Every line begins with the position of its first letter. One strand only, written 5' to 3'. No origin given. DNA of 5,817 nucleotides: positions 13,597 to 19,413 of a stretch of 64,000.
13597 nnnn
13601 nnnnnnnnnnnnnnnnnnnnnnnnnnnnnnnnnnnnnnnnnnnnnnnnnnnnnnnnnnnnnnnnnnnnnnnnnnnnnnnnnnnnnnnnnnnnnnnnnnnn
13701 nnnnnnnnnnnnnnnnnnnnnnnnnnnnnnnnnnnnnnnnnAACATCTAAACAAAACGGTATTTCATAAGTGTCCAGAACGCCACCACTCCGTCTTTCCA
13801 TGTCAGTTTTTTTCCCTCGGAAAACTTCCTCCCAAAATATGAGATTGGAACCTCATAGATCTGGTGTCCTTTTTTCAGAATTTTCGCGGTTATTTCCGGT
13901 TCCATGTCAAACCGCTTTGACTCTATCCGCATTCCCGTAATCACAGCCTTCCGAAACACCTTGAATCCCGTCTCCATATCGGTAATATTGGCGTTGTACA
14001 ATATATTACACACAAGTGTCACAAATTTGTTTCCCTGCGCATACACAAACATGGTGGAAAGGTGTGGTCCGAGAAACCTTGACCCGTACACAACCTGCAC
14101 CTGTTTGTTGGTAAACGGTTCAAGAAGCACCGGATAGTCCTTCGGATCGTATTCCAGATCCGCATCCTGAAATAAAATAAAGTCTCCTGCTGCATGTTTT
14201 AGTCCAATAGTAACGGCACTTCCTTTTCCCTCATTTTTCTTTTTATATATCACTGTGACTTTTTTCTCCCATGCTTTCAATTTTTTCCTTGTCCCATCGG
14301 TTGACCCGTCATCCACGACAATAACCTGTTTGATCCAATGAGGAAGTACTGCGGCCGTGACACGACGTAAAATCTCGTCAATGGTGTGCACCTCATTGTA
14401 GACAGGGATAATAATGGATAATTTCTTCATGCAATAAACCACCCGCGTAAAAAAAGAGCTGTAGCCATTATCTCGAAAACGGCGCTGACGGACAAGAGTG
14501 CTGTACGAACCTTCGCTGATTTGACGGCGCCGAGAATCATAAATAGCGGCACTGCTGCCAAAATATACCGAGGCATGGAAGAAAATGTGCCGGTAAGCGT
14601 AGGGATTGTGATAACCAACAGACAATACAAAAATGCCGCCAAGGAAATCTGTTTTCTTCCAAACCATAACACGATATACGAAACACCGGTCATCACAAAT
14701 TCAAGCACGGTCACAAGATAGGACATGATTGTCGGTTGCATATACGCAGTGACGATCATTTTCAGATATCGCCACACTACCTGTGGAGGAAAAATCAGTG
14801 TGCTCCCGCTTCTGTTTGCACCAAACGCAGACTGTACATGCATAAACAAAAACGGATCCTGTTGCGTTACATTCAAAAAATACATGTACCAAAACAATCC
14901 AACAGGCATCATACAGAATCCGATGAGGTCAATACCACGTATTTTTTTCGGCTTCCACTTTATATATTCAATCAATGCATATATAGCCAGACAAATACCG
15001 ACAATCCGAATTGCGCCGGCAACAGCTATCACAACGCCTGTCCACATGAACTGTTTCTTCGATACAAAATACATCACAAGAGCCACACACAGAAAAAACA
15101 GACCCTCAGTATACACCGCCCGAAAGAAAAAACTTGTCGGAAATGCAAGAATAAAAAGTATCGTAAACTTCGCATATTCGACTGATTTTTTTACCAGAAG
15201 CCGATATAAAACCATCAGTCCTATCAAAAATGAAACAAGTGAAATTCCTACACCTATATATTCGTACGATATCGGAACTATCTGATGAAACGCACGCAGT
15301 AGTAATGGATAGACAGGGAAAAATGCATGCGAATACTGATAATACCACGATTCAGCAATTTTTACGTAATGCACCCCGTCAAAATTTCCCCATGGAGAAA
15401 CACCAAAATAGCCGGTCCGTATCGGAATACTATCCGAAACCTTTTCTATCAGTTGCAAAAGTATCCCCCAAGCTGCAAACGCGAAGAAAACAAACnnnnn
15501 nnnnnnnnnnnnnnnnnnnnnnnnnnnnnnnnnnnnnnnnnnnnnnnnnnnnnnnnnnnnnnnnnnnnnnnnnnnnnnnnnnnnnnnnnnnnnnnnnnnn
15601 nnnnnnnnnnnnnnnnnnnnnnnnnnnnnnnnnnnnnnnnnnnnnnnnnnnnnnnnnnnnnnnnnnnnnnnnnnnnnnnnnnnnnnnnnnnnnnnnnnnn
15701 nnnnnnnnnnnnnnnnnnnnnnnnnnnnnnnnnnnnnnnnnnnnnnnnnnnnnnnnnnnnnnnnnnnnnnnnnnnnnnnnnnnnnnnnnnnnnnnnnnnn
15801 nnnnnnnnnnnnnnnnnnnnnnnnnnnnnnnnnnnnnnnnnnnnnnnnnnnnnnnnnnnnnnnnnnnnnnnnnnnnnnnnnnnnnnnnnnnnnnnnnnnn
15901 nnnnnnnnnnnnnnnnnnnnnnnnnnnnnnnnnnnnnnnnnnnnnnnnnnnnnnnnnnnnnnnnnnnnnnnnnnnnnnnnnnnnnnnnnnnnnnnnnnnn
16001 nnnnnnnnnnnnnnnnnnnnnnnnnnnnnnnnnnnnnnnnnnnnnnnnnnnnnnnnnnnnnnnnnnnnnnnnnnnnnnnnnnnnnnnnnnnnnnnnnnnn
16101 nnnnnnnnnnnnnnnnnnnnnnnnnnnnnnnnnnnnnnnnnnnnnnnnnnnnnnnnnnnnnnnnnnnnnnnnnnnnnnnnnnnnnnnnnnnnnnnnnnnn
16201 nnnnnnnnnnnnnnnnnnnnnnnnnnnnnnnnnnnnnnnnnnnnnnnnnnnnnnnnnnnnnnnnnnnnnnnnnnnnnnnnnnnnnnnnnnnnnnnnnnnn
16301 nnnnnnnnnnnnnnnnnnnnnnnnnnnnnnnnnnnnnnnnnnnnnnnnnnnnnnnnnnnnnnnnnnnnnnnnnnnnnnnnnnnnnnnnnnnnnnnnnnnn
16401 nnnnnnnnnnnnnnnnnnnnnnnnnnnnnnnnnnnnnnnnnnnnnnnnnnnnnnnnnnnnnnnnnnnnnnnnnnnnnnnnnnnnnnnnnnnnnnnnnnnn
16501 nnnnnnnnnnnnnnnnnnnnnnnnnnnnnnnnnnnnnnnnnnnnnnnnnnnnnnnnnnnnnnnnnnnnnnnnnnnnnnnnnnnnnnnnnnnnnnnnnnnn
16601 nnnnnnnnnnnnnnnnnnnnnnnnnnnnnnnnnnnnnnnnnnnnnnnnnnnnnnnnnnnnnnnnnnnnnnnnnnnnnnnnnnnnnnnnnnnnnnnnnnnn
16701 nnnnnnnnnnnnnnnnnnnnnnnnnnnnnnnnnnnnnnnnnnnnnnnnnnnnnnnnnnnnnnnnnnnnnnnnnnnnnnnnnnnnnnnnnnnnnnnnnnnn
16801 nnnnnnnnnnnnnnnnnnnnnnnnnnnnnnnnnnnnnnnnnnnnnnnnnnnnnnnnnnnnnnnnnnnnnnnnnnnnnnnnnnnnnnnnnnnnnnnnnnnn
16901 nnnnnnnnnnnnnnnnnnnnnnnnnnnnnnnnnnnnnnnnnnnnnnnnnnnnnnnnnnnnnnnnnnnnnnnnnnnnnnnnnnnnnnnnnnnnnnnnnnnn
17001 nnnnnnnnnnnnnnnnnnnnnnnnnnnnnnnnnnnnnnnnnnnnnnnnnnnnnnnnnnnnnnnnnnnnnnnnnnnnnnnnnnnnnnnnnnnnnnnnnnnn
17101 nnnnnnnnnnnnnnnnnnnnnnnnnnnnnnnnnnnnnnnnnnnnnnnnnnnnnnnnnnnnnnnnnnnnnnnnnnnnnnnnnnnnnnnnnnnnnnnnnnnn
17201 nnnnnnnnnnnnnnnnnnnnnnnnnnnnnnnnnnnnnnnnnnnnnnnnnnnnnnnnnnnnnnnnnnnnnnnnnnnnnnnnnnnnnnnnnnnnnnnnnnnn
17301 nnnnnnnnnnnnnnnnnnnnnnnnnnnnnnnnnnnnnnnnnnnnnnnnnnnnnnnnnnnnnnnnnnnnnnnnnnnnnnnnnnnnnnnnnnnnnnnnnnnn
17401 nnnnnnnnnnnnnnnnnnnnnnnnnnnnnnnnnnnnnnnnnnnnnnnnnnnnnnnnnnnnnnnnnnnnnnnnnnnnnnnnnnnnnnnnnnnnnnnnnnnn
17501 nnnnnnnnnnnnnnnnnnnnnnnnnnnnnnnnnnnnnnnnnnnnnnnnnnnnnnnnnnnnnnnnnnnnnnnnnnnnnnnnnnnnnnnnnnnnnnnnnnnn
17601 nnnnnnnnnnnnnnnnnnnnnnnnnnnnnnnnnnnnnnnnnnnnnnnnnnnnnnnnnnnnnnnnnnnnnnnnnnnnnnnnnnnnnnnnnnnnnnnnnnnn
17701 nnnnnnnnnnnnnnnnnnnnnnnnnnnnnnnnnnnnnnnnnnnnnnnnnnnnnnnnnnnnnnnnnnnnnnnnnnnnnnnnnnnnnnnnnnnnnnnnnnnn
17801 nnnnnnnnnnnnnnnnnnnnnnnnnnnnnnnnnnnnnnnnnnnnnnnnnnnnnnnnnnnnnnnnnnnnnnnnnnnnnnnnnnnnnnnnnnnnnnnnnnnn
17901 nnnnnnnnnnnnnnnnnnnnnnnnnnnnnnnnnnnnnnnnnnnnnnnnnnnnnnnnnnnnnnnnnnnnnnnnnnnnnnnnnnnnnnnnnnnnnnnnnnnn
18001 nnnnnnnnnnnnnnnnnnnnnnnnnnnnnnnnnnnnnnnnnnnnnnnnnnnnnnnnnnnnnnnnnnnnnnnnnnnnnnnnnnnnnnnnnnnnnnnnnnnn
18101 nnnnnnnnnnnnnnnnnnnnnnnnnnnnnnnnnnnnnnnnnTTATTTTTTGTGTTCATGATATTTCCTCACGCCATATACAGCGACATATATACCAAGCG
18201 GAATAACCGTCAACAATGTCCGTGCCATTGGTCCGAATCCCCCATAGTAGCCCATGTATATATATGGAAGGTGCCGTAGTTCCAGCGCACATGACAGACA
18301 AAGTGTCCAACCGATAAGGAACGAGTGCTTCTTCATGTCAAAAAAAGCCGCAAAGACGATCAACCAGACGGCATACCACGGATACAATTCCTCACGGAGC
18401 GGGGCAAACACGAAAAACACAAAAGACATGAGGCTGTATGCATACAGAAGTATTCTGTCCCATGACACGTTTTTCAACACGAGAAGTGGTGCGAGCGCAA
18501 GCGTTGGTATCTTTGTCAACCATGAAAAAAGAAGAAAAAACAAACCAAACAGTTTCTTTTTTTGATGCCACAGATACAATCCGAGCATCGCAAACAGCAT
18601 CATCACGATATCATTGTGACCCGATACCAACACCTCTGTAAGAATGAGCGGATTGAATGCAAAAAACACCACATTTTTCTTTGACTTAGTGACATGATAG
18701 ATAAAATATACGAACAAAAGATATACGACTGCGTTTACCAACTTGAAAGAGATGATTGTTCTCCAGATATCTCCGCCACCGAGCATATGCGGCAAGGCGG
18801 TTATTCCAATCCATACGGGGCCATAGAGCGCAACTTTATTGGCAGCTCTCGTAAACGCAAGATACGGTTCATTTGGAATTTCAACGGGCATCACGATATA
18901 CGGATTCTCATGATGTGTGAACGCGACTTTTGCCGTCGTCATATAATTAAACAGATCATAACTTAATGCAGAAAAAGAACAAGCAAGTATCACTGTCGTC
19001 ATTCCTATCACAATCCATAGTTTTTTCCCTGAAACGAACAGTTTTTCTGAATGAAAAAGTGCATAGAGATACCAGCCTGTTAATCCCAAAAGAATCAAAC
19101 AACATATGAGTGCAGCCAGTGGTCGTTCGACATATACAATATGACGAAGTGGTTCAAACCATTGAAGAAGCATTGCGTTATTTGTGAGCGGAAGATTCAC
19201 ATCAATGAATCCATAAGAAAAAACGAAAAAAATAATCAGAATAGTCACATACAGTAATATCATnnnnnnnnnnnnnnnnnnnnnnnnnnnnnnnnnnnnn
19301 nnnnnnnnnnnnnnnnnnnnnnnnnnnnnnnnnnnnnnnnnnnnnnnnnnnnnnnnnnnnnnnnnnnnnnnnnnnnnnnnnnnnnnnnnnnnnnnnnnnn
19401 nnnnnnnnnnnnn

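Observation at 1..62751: About 62 kb single-strand glycan-assembly supercluster: more than 35 glycosyltransferases with almost no intergenic DNA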

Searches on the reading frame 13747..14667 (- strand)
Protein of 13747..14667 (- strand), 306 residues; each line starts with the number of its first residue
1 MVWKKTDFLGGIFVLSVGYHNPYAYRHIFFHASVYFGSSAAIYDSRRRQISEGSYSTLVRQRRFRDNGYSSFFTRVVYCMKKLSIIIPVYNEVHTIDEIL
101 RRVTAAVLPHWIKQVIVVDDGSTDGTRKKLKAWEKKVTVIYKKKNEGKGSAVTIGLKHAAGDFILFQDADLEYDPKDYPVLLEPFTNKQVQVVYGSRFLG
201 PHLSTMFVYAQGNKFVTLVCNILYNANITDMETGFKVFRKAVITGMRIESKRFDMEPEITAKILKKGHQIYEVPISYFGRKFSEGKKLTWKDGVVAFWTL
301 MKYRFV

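Call 7: search_protein_families(library=pfam, proteins=[window:13747-14667:-], max_evalue=0.001)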
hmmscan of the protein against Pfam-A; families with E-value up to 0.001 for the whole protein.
window:13747-14667:- (306 aa): 4 families
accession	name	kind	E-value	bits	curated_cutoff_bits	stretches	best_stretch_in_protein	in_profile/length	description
PF00535.33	Glycos_transf_2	-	6.7e-34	117.7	23.3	1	84-242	1-163/168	Glycosyl transferase family 2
PF10111.15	Glyco_tranf_2_2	-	1.1e-07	32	27.3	1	84-171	1-92/276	Glycosyltransferase like family 2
PF13641.12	Glyco_tranf_2_3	-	4.7e-07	30.5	27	1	83-208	3-133/230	Glycosyltransferase like family 2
PF13704.12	Glyco_tranf_2_4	-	0.00021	22.1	27.5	1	91-170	2-81/98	Glycosyl transferase family 2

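Call 28: search_protein_families(library=ncbifam, proteins=[window:13747-14667:-], max_evalue=0.00001)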
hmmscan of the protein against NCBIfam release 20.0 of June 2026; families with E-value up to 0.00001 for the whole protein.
window:13747-14667:- (306 aa): 18 families
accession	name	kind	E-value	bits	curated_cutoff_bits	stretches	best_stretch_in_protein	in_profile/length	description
TIGR04182.1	glyco_TIGR04182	equivalog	4.1e-33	115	325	1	83-302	2-216/293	S-layer glycoprotein N-glycosyltransferase AglJ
NF007986.1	PRK10714.1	equivalog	1.1e-17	64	529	1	80-286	5-209/316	undecaprenyl-phosphate 4-deoxy-4-formamido-L-arabinose transferase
TIGR03937.1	PgaC_IcaA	equivalog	3.8e-17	62.4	422.3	1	80-193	44-159/407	poly-beta-1,6-N-acetyl-D-glucosamine synthase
TIGR04283.1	glyco_like_mftF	equivalog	6.9e-17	61.8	182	1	83-209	1-122/221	TIGR04283 family arsenosugar biosynthesis glycosyltransferase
NF058614.1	PPMAGASynPpgS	equivalog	1.1e-16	61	370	1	85-294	4-213/226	polyprenyl-phospho-N-acetylgalactosaminyl synthase PpgS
NF007482.0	PRK10073.1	equivalog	2.4e-16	59.6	423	1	81-192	6-117/334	glycosyltransferase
TIGR03965.1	mycofact_glyco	equivalog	1.2e-15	57.3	280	1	62-195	55-189/467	mycofactocin biosynthesis glycosyltransferase MftF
NF041875.1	EPS_EpsD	equivalog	1.4e-15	57.6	370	1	83-195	1-114/325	exopolysaccharide biosynthesis glycosyltransferase EpsD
NF047683.1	TeichurnBiosyTuaG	equivalog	1.9e-15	57.2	400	1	81-177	6-103/252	teichuronic acid biosynthesis protein TuaG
NF047588.1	GlcsyltransPgfSStrep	equivalog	5.7e-15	55.3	500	1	82-247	2-169/308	glycosyltransferase PgfS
NF041391.1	DPhHxTase_Halo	equivalog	6.9e-15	54.6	375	1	89-281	3-187/213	dolichyl-phosphate hexose transferase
NF010496.0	PRK13915.1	equivalog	1.5e-14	53.8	262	1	80-195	30-153/307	glucosyl-3-phosphoglycerate synthase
TIGR03111.1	glyc2_xrt_Gpos1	hypoth_equivalog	1.9e-08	33.5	363.95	1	81-185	49-156/439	TIGR03111 family XrtG-associated glycosyltransferase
NF053739.1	GlytfEpsEBac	equivalog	5.2e-08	32.2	450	1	82-170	2-92/265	glycosyltransferase EpsE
NF038302.1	EPS_HpsE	equivalog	2.3e-07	30.1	300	1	82-171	2-97/307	hormogonium polysaccharide biosynthesis glycosyltransferase HpsE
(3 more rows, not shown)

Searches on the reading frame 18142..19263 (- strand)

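Call 7: search_protein_families(library=pfam, proteins=[window:18142-19263:-], max_evalue=0.001)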
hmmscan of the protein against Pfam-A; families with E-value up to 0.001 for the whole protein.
window:18142-19263:- (373 aa): 0 families

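Call 17: search_protein_families(library=pfam, proteins=[window:18142-19263:-], max_evalue=10)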
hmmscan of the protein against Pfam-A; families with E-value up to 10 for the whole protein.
window:18142-19263:- (373 aa): 1 family
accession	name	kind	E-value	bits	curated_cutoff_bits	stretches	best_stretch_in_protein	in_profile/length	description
PF23676.1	YnaM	-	0.24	11.5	27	1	2-29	4-31/37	Protein YnaM-like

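Call 26: search_protein_families(library=ncbifam, proteins=[window:18142-19263:-], max_evalue=0.01)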
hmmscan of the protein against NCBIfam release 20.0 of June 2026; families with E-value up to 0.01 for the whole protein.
window:18142-19263:- (373 aa): 1 family
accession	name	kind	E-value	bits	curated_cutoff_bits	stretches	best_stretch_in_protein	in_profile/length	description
NF046093.1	AZOBR_p60025_fam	subfamily_domain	7.7e-05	22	150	1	168-282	110-231/232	AZOBR_p60025 family cell surface glycopolymer formation protein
